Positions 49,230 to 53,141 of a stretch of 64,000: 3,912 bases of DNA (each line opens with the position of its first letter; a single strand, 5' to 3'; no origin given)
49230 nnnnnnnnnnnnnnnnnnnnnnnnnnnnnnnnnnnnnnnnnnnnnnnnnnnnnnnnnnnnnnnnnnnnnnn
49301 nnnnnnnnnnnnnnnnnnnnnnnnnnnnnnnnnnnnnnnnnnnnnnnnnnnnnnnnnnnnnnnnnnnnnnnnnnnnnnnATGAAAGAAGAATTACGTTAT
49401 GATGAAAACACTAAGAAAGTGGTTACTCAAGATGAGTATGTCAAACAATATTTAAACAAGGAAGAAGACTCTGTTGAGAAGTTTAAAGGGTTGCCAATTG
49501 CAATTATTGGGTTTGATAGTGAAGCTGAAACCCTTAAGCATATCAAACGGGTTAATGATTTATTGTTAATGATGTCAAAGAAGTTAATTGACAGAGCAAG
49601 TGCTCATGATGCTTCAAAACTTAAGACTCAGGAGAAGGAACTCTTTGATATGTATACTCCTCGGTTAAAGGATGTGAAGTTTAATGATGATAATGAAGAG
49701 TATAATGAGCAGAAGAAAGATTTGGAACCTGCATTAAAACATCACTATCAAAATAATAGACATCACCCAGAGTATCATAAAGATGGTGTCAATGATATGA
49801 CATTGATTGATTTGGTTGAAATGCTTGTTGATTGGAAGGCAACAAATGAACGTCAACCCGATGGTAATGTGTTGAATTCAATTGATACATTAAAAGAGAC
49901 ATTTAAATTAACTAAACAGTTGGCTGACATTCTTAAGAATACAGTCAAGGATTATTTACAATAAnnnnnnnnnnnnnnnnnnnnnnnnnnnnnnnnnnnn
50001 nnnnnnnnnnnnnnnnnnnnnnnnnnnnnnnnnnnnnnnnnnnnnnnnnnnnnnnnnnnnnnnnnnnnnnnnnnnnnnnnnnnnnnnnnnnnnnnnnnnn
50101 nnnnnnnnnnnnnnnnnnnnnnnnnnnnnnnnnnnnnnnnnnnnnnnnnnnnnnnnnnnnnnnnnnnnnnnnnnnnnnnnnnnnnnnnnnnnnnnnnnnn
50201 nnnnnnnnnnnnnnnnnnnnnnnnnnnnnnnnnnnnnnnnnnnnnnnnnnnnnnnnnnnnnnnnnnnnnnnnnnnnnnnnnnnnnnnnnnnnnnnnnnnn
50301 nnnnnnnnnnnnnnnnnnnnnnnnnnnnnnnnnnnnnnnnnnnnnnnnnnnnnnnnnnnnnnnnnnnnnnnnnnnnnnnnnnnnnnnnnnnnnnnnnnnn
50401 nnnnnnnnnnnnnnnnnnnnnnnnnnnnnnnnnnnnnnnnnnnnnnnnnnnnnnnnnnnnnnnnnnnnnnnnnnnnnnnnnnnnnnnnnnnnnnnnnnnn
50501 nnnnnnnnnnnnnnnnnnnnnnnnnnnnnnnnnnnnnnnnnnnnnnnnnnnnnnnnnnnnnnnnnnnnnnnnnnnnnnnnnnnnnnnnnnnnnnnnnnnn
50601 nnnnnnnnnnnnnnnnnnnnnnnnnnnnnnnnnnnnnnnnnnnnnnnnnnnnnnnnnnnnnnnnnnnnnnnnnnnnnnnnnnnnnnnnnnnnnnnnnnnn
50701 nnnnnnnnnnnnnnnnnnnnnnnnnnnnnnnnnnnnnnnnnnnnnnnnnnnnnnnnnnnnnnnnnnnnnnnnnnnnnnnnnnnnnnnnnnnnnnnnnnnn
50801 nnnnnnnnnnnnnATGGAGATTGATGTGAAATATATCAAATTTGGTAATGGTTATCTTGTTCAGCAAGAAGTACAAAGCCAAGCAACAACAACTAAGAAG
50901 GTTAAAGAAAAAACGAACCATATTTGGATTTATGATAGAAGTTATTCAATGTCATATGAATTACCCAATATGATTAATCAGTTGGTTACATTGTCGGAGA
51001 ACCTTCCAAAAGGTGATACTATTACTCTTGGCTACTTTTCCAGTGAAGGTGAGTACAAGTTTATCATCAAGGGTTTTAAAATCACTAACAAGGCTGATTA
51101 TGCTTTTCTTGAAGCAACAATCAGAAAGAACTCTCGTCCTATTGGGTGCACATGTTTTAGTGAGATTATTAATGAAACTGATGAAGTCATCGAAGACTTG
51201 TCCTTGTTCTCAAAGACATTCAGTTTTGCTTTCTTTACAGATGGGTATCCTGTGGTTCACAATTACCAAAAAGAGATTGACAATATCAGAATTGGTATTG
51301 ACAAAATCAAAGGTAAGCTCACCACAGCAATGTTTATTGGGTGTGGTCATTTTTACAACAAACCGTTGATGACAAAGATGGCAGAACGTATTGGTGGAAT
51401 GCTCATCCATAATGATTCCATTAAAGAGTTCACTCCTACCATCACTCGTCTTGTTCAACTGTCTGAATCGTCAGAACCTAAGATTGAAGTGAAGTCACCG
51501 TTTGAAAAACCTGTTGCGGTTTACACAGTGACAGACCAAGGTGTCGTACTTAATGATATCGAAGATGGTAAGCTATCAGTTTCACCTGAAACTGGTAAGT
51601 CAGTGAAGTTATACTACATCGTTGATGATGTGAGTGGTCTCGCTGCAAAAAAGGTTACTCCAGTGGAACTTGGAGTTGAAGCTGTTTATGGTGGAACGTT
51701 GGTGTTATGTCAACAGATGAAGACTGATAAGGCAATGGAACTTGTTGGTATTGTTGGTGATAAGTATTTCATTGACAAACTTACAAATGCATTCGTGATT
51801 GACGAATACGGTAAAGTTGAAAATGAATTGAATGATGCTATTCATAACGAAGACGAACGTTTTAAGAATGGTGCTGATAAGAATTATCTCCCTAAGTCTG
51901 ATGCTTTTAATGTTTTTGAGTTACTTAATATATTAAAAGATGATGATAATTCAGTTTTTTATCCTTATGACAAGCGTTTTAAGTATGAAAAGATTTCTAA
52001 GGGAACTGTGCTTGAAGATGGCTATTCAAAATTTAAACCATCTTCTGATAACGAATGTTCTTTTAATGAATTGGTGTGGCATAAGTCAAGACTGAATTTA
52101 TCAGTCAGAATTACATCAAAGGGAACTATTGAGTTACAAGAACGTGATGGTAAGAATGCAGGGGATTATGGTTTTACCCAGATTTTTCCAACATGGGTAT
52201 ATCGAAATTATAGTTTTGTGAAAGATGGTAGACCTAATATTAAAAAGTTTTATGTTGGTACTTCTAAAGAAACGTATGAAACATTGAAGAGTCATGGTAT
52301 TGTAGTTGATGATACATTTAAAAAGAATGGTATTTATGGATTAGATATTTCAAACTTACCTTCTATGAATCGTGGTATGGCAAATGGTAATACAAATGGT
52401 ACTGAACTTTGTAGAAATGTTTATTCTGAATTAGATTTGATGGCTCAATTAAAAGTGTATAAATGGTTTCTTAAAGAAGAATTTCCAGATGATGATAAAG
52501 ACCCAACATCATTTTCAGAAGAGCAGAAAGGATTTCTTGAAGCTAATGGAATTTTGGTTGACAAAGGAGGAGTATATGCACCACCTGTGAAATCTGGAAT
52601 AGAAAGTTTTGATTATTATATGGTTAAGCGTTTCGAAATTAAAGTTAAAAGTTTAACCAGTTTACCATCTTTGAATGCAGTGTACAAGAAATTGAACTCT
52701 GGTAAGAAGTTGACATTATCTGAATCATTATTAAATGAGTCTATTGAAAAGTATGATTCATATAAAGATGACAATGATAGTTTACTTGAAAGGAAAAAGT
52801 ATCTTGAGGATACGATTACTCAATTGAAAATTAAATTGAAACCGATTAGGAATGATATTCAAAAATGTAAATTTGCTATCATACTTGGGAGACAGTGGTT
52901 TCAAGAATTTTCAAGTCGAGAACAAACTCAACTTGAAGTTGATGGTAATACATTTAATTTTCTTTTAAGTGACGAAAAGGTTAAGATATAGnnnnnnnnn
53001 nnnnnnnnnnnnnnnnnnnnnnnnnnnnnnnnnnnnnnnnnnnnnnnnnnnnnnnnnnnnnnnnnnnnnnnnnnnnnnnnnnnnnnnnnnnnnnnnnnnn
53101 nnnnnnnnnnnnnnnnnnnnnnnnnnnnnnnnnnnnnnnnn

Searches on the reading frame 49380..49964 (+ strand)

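Call 13: search_protein_families(library=pfam, proteins=[window:49380-49964:+], max_evalue=0.01)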
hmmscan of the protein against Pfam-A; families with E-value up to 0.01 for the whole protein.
window:49380-49964:+ (194 aa): 1 family
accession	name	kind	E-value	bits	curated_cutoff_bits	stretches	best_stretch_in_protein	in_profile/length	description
PF18907.5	DUF5662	-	3.1e-33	115.1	27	1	47-190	5-155/156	Family of unknown function (DUF5662)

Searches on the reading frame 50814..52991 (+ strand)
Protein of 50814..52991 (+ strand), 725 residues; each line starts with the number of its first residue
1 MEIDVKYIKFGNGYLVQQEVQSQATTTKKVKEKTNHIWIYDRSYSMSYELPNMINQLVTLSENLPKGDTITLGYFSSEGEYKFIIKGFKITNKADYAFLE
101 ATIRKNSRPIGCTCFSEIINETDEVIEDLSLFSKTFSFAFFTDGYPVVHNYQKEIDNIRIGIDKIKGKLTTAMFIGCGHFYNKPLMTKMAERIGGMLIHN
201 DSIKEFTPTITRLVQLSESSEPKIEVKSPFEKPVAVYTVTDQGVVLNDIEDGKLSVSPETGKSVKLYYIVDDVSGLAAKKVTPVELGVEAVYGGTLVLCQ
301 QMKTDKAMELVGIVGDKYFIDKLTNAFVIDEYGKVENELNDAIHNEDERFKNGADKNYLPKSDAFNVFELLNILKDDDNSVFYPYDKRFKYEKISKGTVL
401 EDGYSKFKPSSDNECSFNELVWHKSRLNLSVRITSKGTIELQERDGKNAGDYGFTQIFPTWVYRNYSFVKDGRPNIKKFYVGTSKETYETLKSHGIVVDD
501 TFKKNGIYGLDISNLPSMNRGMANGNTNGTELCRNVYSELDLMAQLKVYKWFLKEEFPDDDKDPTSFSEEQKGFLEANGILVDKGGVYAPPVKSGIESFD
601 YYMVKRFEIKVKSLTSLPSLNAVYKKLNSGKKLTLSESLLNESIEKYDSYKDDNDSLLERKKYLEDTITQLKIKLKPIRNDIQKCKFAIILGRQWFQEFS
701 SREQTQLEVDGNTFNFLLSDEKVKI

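Call 13: search_protein_families(library=pfam, proteins=[window:50814-52991:+], max_evalue=0.01)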
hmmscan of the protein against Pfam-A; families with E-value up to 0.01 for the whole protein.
window:50814-52991:+ (725 aa): 0 families

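Call 39: search_protein_families(library=phrogs, proteins=[window:50814-52991:+], max_evalue=0.001)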
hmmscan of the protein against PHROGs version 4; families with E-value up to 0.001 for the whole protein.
window:50814-52991:+ (725 aa): 1 family
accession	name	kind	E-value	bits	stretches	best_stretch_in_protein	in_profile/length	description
phrog_2426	-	unknown function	1.8e-121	407.9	2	26-401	10-372/736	-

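Call 87: search_dna_similar(query=window:50814-52991:+, collection=phages, mode=protein, max_rows=15)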
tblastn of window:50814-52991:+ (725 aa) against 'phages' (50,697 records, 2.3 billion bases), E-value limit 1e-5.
Records with a match: 504; places in all: 505; records where one place covers at least 80% of the query: 494.
Best place of each record, by identity: <60% 504.
By first word of the organism name: Klebsiella 160; Salmonella 157; Escherichia 39; Rhizobium 29; Enterobacter 23; Dickeya 19; Cronobacter 14; Citrobacter 11; Serratia 10; Bacillus 8; and 17 more.
By host as written in the record: Klebsiella pneumoniae 73; - 49; Salmonella enterica 26; Salmonella enterica subsp. enterica serovar Enteritidis PT1 21; Salmonella enterica subsp. enterica serovar Typhimurium 14; Escherichia coli O157:H7 11; Dickeya solani 11; Salmonella sp. 10; and 155 more.
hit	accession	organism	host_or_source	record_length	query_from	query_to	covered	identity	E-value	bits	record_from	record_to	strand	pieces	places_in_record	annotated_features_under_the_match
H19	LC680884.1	Bacillus phage PBS1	Bacillus subtilis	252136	8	725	99%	27.5%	6e-55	211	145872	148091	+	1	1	hypothetical protein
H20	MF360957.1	Bacillus phage PBS1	Bacillus subtilis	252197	8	725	99%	27.5%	6e-55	211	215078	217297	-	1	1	259: hypothetical protein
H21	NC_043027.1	Bacillus phage PBS1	Bacillus subtilis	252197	8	725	99%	27.5%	6e-55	211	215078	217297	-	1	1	259: hypothetical protein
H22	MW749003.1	Bacillus phage vB_BspM_Internexus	Bacillus sp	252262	8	725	99%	27.4%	7e-59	222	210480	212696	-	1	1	putative von Willebrand factor type A domain containing protein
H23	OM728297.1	Bacillus phage vB_BsuM-Goe21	Bacillus subtilis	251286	8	725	99%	27.1%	3e-55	211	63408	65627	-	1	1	hypothetical protein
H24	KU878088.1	Bacillus phage AR9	Bacillus subtilis subsp. subtilis 168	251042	8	725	99%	27.0%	7e-55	210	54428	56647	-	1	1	von Willebrand factor type A domain containing protein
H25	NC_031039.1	Bacillus phage AR9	Bacillus subtilis subsp. subtilis 168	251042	8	725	99%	27.0%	7e-55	210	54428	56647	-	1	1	von Willebrand factor type A domain containing protein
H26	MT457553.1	Shewanella phage Thanatos-2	water from a small stream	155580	10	725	99%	26.8%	8e-51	198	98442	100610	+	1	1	hypothetical protein | DNA ligase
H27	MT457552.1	Shewanella phage Thanatos-1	water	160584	10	725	99%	26.7%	6e-49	192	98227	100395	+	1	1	hypothetical protein | DNA ligase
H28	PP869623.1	Serratia phage Kevin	Serratia sp.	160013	29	725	96%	26.8%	7e-56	213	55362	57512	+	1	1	hypothetical protein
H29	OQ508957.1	Alishewanella phage vB_AspM_Slickus01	Alishewanella sp. SMS8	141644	25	725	97%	26.4%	9e-49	192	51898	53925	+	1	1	hypothetical protein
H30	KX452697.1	Serratia phage KNP4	Serratia sp.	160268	29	725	96%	26.6%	2e-60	227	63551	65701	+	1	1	record has no annotation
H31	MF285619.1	Serratia phage 2050H1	Serratia marcescens wk2050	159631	29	725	96%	26.6%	6e-60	226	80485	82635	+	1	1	hypothetical protein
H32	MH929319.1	Serratia phage vB_SmaA_3M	Serratia marcescens 2170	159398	29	725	96%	26.6%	8e-60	225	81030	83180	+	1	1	hypothetical protein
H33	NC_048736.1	Serratia phage vB_SmaA_3M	Serratia marcescens 2170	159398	29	725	96%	26.6%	8e-60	225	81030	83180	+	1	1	hypothetical protein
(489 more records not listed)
